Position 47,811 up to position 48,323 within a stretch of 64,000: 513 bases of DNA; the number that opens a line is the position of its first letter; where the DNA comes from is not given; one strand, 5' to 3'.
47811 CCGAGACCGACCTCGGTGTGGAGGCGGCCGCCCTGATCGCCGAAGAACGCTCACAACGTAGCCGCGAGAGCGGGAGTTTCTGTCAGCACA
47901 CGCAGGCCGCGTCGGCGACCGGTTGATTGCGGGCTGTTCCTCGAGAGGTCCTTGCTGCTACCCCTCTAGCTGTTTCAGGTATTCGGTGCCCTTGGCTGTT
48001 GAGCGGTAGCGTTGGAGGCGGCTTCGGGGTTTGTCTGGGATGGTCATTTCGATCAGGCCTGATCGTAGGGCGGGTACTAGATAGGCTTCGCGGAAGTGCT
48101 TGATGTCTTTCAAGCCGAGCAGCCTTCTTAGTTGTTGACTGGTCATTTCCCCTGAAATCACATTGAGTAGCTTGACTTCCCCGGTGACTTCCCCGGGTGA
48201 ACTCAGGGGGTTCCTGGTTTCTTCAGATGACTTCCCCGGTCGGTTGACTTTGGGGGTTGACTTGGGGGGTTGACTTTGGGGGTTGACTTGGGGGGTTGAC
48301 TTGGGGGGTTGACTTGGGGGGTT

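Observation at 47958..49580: Schlafen/AlbA_2-HATPase_c_4 protein containing a frameshift-prone 14-bp x6 tandem repeat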

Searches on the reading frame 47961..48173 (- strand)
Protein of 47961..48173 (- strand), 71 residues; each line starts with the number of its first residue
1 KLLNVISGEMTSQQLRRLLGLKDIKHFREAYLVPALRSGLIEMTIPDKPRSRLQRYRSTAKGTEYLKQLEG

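Call 29: find_homologous_proteins(query=window:47961-48173:-, max_evalue=0.001)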
Query seq(71 aa) (71 aa): 73 proteins with E <= 0.001 among 73 candidates.
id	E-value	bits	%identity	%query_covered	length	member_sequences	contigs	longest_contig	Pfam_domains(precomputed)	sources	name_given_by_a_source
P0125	6.4e-22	94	67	99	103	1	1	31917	PF21247.4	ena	-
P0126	1.5e-21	93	74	92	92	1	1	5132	PF21247.4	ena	-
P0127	1.6e-21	93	68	100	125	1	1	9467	PF21247.4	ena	-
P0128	1.9e-21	93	70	94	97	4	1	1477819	PF21247.4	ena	-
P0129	8.2e-20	87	63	100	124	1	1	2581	PF21247.4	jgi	jgi:ATP-dependent DNA helicase RecG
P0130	1.3e-18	84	68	96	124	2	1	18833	PF21247.4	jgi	jgi:ATP-dependent DNA helicase RecG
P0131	3.1e-18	83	73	85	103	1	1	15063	PF21247.4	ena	-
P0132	3.4e-18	82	68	93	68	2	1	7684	PF21247.4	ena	-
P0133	4.6e-18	82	62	96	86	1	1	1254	PF21247.4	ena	-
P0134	7.3e-18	81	70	86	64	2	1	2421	PF21247.4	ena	-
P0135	7.8e-18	81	61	100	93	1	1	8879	PF21247.4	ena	-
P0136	3.2e-17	79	62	93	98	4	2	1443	PF21247.4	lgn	-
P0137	5.7e-17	79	59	97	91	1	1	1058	PF21247.4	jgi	jgi:predicted transcriptional regulator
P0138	7.5e-17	78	66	87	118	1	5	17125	PF21247.4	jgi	jgi:ATP-dependent DNA helicase RecG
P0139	1.1e-16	78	61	94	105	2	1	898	PF21247.4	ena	-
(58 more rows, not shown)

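Call 31: find_encoding_contigs(protein=P0128, flank=3000, max_places=2)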
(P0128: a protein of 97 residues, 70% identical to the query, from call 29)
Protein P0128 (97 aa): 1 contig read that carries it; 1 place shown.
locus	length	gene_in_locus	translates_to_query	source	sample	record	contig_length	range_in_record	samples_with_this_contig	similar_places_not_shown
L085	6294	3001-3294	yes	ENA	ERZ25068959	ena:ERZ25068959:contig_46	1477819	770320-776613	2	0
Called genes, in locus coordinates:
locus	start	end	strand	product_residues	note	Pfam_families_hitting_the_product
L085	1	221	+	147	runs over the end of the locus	-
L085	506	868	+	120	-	-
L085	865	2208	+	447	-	PF01555:N6_N4_Mtase, PF01170:UPF0020 (faint)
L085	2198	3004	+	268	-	-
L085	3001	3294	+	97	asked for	PF21247:Fic-like_C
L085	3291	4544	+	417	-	PF00375:SDF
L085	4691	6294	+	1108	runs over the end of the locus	PF00930:DPPIV_N (faint), PF25174:Beta-prop_THOC3 (faint), PF26549:Tricorn_N, PF07676:PD40 (weak), PF26550:Tricorn_2nd (weak), PF26549:Tricorn_N, PF07676:PD40 (weak), PF01979:Amidohydro_1 (weak), +1 more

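Call 32: find_encoding_contigs(protein=P0125, flank=3000, max_places=2)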
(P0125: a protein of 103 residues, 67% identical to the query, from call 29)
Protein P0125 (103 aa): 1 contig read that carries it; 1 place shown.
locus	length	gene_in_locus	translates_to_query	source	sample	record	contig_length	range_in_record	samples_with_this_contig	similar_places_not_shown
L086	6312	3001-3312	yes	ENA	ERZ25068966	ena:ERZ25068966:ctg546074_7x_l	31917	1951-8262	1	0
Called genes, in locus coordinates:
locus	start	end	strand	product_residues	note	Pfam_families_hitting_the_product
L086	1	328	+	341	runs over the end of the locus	PF13646:HEAT_2 (faint)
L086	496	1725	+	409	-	PF13173:AAA_14, PF13635:DUF4143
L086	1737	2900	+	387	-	PF12044:Metallopep, PF13583:Reprolysin_4 (weak), PF13688:Reprolysin_5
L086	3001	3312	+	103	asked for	PF21247:Fic-like_C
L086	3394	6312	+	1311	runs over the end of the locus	PF04851:ResIII, PF00270:DEAD, PF00271:Helicase_C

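Call 66: search_protein_representatives(protein=window:47961-48173:-)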
Query: 71 residues. Proteins with E-value up to 0.001 (for the whole library): 4595; up to 1e-10: 922; up to 1e-30: 3. The best 150 are listed.
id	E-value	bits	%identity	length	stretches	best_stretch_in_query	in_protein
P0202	2.7e-72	251.1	41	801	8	1-69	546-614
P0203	1.0e-47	173.7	52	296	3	2-66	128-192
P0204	9.8e-38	142.3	62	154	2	2-64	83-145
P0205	3.1e-30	118.7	59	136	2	2-58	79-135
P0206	4.0e-30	118.3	54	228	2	1-67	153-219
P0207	7.4e-29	114.4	54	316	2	2-67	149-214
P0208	2.5e-28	112.7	50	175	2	2-65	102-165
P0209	1.3e-27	110.4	51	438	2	2-66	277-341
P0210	1.0e-26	107.6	50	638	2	7-65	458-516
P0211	1.1e-26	107.4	50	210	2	4-63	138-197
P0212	1.6e-26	107.0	49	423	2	10-68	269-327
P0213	1.8e-26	106.9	53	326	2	5-62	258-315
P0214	3.2e-26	106.0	48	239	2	1-70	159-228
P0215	5.1e-26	105.4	58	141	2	5-66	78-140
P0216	5.6e-26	105.3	52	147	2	10-69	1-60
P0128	6.1e-22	92.6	70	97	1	2-68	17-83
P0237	2.0e-20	87.8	36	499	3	28-67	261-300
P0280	2.7e-17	77.9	64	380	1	1-67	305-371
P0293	8.1e-17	76.4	61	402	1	1-66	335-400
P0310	2.3e-16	75.0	54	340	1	1-68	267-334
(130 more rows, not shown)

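Call 68: search_protein_families(library=pfam, proteins=[P0310, P0293, P0212, P0280, P0210, P0237, P0202, P0209], max_evalue=0.0001)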
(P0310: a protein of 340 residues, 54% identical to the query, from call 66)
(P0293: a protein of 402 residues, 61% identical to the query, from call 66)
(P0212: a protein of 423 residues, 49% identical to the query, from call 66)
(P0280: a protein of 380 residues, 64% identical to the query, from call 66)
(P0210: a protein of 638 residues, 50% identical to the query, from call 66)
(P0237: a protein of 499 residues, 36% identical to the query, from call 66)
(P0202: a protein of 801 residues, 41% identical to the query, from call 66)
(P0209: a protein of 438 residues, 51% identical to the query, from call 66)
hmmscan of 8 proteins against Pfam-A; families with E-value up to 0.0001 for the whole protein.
P0310 (340 aa): 2 families
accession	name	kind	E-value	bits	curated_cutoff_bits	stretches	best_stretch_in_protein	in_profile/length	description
PF21247.3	Fic-like_C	-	4.1e-23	81.5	27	1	264-325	2-64/64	Filamentation induced by cAMP protein Fic-like, C-terminal domain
PF02661.23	Fic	-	1.2e-19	71.4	24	1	101-198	2-93/93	Fic/DOC family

P0293 (402 aa): 2 families
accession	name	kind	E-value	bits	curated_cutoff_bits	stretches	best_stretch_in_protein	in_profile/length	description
PF21247.3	Fic-like_C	-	2.1e-26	92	27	1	333-393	3-64/64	Filamentation induced by cAMP protein Fic-like, C-terminal domain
PF02661.23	Fic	-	3.8e-20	73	24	1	87-180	6-93/93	Fic/DOC family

P0212 (423 aa): 3 families
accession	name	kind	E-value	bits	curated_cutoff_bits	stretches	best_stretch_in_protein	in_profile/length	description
PF21247.3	Fic-like_C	-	1.5e-41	140.6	27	2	256-318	1-64/64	Filamentation induced by cAMP protein Fic-like, C-terminal domain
PF04326.19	SLFN_AlbA_2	-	5.9e-18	65.9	25.3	1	14-120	1-114/118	Schlafen, AlbA_2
PF13749.12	HATPase_c_4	-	1.6e-17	63.7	26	1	168-246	10-89/89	Putative ATP-dependent DNA helicase recG C-terminal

P0280 (380 aa): 2 families
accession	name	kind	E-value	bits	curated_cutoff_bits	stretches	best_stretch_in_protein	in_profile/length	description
PF21247.3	Fic-like_C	-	1.9e-26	92.1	27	1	302-363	2-64/64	Filamentation induced by cAMP protein Fic-like, C-terminal domain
PF13749.12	HATPase_c_4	-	2.2e-11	44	26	1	163-230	3-72/89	Putative ATP-dependent DNA helicase recG C-terminal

P0210 (638 aa): 2 families
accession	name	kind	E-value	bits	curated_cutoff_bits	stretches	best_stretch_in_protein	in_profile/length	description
PF21247.3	Fic-like_C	-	3.2e-44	149.1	27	2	567-625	5-64/64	Filamentation induced by cAMP protein Fic-like, C-terminal domain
PF12799.13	LRR_4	-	6.5e-23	80.7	27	1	77-115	3-43/44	Leucine Rich repeats (2 copies)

P0237 (499 aa): 3 families
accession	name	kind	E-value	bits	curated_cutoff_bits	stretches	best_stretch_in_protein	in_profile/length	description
PF21247.3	Fic-like_C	-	1.2e-28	99.2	27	3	420-483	1-64/64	Filamentation induced by cAMP protein Fic-like, C-terminal domain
PF13749.12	HATPase_c_4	-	1.1e-13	51.4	26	1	125-198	6-82/89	Putative ATP-dependent DNA helicase recG C-terminal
PF14947.12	HTH_45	-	3.8e-11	43.3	25.5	0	233-301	9-68/77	Winged helix-turn-helix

P0202 (801 aa): 4 families
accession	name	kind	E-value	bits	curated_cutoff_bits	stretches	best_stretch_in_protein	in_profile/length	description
PF21247.3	Fic-like_C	-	3.4e-104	341.2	27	7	733-790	6-64/64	Filamentation induced by cAMP protein Fic-like, C-terminal domain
PF14947.12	HTH_45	-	6.5e-16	58.6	25.5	0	734-800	12-69/77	Winged helix-turn-helix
PF01638.23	HxlR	-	1.4e-12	47.8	20.8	0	421-496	12-85/91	HxlR-like helix-turn-helix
PF25213.1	HVO_A0261_N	-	3.5e-08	33.7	35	0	736-800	20-74/86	HVO_A0261 N-terminal domain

P0209 (438 aa): 2 families
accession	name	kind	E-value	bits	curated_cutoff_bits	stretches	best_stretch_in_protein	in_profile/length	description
PF21247.3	Fic-like_C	-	4.6e-47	158.2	27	2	362-423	2-64/64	Filamentation induced by cAMP protein Fic-like, C-terminal domain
PF13749.12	HATPase_c_4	-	2.6e-09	37.4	26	1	166-248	3-84/89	Putative ATP-dependent DNA helicase recG C-terminal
